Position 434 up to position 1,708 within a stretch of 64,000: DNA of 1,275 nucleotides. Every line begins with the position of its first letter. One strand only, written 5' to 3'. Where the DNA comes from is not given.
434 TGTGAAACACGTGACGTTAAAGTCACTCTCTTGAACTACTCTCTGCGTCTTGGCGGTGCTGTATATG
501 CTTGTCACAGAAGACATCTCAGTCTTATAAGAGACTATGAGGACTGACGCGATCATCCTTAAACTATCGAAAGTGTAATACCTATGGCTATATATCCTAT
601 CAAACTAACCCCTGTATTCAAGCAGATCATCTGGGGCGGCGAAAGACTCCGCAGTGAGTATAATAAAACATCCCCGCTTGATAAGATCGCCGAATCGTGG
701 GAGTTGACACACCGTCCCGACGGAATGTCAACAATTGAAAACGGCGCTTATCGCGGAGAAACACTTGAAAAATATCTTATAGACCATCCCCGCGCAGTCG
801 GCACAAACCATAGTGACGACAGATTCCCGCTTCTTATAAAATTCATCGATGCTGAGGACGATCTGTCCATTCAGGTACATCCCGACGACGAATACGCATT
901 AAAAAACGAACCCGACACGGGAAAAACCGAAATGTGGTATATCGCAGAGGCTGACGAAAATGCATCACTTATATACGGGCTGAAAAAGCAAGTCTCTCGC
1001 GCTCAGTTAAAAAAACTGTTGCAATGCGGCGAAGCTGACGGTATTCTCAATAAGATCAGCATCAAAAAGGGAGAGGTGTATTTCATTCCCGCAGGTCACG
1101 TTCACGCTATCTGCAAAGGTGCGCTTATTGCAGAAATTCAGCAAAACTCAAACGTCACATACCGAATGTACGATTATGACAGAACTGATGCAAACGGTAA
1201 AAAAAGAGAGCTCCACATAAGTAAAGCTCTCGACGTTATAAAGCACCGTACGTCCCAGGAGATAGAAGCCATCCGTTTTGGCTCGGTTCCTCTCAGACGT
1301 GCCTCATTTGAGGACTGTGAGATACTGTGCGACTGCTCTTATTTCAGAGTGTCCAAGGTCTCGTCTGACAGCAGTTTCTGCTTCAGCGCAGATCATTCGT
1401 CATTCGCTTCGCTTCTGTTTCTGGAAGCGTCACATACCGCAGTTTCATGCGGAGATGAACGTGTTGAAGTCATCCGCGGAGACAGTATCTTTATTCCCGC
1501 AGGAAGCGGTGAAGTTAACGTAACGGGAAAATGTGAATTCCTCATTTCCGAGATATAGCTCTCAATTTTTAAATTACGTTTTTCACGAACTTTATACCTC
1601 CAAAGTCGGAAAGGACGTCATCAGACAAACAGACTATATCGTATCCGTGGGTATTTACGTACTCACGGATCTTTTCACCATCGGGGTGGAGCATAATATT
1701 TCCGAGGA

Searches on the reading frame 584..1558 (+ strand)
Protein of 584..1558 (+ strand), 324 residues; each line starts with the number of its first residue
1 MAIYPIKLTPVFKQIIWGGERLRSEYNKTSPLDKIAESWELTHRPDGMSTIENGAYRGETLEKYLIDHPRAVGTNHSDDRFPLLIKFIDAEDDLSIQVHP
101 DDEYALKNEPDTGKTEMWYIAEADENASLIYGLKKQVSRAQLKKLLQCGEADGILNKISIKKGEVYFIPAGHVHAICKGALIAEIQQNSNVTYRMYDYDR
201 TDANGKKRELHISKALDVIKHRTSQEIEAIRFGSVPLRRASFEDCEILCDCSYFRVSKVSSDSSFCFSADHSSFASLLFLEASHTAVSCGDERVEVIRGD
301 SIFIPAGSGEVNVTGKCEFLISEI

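Call 75: search_protein_families(library=pfam, proteins=[window:584-1558:+], max_evalue=0.00001)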
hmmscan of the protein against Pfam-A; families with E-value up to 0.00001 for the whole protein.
window:584-1558:+ (324 aa): 2 families
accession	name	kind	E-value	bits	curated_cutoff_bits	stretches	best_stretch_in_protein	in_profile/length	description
PF20511.4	PMI_typeI_cat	-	3.6e-17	63.2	22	1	7-105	3-107/143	Phosphomannose isomerase type I, catalytic domain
PF21621.3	MPI_cupin_dom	-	2.7e-11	43.7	27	1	249-322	6-77/79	Mannose-6-phosphate isomerase, cupin domain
